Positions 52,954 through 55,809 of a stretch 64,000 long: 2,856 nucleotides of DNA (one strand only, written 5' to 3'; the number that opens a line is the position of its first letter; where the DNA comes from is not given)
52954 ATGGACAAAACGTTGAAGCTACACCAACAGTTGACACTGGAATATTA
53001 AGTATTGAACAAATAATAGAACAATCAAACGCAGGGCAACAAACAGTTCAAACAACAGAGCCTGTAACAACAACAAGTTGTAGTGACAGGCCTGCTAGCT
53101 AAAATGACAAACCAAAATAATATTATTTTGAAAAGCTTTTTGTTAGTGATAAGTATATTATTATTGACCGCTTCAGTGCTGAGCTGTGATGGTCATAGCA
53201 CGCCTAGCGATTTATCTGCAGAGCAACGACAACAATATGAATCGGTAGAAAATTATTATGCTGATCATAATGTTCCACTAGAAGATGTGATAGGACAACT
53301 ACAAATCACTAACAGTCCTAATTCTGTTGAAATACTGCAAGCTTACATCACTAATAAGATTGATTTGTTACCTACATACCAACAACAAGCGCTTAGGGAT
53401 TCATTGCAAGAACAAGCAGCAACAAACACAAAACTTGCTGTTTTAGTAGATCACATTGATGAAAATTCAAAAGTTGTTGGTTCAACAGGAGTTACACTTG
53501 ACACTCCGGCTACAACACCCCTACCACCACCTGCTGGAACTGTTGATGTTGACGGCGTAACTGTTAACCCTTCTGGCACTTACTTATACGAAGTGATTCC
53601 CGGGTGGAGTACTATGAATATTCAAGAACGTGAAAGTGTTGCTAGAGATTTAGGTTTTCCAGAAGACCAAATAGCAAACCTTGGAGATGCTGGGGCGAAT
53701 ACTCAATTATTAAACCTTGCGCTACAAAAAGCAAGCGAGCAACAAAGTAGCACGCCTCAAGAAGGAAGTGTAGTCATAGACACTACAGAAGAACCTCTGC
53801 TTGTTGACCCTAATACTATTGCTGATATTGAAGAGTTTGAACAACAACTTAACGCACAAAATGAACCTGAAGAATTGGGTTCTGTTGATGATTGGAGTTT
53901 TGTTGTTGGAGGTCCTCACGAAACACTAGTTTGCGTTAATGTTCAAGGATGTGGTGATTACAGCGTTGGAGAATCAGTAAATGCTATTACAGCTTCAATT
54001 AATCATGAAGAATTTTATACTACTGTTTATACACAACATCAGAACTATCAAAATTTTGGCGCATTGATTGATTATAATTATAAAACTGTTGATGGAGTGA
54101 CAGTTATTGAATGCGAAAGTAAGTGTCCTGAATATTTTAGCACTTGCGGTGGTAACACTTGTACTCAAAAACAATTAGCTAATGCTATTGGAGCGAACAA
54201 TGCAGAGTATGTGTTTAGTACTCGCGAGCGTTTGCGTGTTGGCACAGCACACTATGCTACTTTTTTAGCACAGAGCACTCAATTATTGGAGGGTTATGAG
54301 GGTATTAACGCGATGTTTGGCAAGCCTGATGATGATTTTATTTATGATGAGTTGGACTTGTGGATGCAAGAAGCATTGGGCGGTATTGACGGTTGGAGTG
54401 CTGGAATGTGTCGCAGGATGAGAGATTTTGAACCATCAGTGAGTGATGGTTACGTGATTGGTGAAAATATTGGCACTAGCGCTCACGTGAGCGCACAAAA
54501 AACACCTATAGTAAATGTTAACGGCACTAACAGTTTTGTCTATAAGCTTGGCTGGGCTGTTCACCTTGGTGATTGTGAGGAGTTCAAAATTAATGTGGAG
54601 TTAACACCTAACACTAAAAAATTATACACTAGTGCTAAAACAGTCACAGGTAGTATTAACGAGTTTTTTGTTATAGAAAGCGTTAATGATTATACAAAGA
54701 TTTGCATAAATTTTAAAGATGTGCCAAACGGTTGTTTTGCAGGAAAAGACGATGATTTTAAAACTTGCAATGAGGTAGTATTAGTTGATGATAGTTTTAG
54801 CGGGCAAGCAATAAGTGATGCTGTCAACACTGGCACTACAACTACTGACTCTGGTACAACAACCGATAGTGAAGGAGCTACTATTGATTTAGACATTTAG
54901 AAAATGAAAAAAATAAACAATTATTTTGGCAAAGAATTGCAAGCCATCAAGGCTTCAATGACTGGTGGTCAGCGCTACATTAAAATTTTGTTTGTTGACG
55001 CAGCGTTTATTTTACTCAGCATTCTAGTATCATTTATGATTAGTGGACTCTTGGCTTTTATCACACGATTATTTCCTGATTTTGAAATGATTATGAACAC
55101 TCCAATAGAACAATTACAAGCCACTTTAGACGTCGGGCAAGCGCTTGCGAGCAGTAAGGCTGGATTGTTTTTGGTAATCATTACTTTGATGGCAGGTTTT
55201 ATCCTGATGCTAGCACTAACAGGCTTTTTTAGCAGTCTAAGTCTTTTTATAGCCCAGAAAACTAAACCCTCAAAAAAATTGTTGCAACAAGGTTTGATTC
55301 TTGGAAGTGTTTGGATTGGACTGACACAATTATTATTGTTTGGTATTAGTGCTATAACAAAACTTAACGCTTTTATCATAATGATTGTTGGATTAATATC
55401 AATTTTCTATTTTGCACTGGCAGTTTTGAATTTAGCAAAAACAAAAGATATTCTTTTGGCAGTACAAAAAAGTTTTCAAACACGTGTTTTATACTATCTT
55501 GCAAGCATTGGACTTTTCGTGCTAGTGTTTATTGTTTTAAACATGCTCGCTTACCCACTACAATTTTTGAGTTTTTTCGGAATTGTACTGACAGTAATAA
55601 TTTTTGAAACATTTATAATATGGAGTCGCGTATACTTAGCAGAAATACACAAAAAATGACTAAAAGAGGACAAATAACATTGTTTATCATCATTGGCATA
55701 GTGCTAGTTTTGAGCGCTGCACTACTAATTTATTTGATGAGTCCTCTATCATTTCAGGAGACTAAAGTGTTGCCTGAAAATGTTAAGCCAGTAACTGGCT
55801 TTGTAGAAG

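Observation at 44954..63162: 18-kb surface-appendage operon built from a duplicated three-gene module (membrane protein, giant KRGQ pilin-like protein, giant LLPVYSA Cys-rich protein)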

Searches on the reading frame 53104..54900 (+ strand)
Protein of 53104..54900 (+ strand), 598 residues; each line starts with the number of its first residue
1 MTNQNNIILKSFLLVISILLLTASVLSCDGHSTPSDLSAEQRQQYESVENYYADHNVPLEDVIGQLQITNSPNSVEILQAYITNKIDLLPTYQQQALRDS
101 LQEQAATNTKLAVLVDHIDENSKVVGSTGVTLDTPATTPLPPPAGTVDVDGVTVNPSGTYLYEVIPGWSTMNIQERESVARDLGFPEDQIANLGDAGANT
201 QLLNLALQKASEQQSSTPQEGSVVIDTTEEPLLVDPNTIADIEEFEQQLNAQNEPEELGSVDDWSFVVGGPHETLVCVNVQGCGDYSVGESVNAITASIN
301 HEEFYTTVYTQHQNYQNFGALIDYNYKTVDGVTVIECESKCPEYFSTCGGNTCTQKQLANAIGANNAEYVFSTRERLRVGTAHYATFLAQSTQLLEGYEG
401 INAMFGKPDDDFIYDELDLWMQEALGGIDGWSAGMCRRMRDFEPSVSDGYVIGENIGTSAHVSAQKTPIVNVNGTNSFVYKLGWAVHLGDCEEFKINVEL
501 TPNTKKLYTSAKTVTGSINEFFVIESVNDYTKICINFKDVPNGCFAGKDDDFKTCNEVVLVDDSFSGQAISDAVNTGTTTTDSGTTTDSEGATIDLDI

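Call 4: search_protein_families(library=pfam, proteins=[window:53104-54900:+], max_evalue=0.1)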
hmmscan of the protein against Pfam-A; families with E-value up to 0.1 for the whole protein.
window:53104-54900:+ (598 aa): 1 family
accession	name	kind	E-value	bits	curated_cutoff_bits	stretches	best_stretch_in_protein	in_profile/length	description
PF13529.12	Peptidase_C39_2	-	0.037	15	24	0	279-373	12-107/143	Peptidase_C39 like family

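Call 21: search_protein_families(library=ncbifam, proteins=[window:53104-54900:+], max_evalue=0.1)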
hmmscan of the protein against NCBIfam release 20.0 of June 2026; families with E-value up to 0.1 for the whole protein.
window:53104-54900:+ (598 aa): 0 families

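Call 22: search_protein_families(library=phrogs, proteins=[window:53104-54900:+], max_evalue=0.01)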
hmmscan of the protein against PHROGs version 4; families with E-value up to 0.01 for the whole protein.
window:53104-54900:+ (598 aa): 0 families

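Call 77: search_solved_structures(query=A6, max_evalue=1)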
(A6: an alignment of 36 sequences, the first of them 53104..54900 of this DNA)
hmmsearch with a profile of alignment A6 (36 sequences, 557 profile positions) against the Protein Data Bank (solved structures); distinct sequences matched with E-value up to 1: 0.

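Call 78: search_protein_families(library=pfam, alignment_id=A6, max_evalue=0.001)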
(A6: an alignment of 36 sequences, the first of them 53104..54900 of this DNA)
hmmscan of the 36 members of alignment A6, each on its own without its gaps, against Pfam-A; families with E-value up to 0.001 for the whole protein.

A. member 1, window:53104-54900:+ (598 aa): 0 families

B. families by the number of members that match (of 36 scanned): 2 families
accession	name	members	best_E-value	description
PF01476.26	LysM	1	1.2e-12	LysM domain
PF23473.1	LysM3_LYK4_5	1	3.8e-05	LYK4/5 LysM3 domain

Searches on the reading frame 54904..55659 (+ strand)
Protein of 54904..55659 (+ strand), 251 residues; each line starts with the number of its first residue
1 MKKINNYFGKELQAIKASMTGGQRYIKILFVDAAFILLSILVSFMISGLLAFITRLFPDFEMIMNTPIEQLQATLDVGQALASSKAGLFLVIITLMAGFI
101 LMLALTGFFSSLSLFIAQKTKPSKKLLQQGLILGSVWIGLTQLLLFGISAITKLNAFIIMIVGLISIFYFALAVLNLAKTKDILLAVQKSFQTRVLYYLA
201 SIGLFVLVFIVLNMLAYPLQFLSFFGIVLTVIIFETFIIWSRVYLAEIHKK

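Call 4: search_protein_families(library=pfam, proteins=[window:54904-55659:+], max_evalue=0.1)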
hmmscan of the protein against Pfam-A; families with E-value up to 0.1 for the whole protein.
window:54904-55659:+ (251 aa): 0 families

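Call 21: search_protein_families(library=ncbifam, proteins=[window:54904-55659:+], max_evalue=0.1)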
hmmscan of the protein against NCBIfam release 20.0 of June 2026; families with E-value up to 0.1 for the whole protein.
window:54904-55659:+ (251 aa): 0 families

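Call 22: search_protein_families(library=phrogs, proteins=[window:54904-55659:+], max_evalue=0.01)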
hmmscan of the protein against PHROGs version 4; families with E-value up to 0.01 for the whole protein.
window:54904-55659:+ (251 aa): 0 families

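Call 68: search_protein_families(library=pfam, alignment_id=A5, max_evalue=0.01)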
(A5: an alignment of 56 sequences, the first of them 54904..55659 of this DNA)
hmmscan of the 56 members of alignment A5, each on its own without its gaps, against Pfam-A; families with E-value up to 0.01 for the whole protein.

A. member 1, window:54904-55659:+ (251 aa): 0 families

B. families by the number of members that match (of 56 scanned): 5 families
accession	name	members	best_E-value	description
PF02009.21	RIFIN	1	0.00017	Rifin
PF11683.13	DUF3278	1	0.0011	Protein of unknown function (DUF3278)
PF09991.14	DUF2232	1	0.0029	Predicted membrane protein (DUF2232)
PF06195.18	DUF996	1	0.003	Protein of unknown function (DUF996)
PF20556.3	DUF6768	1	0.006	Family of unknown function (DUF6768)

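Call 69: search_solved_structures(query=A5, max_evalue=1)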
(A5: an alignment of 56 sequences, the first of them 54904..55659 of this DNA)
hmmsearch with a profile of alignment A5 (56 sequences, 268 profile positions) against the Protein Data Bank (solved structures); distinct sequences matched with E-value up to 1: 4.
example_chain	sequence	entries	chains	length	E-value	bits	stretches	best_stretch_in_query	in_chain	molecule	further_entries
6b87_A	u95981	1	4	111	0.0012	21.5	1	34-102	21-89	TMHC2_E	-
6ynx_c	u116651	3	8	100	0.17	14.5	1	82-137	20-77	subunit 8 | Ymf56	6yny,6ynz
1tm9_A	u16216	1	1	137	0.24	14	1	152-210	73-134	Hypothetical protein MG354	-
6m6z_A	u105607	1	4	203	0.45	13.1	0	18-64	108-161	TMH4C4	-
